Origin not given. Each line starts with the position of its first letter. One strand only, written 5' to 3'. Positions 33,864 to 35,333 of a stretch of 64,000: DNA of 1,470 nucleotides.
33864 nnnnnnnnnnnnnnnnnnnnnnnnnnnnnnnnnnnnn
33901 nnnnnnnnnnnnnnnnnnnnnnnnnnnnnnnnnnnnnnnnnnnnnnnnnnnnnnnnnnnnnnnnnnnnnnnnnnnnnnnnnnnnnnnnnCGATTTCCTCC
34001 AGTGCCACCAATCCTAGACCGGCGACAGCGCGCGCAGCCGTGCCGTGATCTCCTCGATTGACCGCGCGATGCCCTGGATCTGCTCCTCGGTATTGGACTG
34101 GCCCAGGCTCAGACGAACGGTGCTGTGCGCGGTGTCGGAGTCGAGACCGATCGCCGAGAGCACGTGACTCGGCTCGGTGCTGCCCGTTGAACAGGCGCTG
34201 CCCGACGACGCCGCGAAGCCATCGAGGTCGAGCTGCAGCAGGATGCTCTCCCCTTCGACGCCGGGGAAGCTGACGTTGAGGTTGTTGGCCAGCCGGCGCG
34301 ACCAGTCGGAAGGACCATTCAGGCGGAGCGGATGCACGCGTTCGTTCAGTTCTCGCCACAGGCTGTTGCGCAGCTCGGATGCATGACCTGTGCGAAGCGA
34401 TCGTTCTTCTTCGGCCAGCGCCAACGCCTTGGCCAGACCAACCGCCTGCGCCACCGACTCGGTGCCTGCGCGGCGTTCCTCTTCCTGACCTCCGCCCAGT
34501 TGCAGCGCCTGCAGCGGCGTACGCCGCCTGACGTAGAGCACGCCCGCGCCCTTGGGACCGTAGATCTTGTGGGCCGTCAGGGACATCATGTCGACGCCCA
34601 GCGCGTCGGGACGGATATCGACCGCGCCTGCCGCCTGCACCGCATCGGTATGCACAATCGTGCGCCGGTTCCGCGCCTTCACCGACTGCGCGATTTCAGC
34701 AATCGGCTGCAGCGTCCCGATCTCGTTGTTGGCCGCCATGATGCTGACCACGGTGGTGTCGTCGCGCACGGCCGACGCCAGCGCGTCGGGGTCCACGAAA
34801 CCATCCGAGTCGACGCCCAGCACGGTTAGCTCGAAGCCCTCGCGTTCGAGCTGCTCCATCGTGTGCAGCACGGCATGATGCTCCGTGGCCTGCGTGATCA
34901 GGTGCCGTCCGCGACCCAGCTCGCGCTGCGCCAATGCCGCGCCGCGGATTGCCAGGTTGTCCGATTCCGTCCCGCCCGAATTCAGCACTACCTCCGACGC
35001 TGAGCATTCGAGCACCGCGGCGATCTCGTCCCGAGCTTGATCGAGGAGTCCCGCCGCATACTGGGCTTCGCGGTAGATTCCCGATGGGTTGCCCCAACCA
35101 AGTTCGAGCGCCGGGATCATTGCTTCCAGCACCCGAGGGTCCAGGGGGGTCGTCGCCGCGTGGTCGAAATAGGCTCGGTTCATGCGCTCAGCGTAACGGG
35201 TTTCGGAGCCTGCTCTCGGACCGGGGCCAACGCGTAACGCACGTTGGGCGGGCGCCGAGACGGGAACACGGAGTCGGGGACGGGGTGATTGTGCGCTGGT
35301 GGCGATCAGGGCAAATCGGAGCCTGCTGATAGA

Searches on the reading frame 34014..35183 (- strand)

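Call 111: search_protein_families(library=pfam, proteins=[window:34014-35183:-], max_evalue=0.001)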
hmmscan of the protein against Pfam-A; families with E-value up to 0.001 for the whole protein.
window:34014-35183:- (389 aa): 1 family
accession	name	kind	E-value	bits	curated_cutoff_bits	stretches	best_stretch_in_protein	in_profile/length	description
PF00266.25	Aminotran_5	-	7.7e-71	239.4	21.5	1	5-370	2-369/371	Aminotransferase class-V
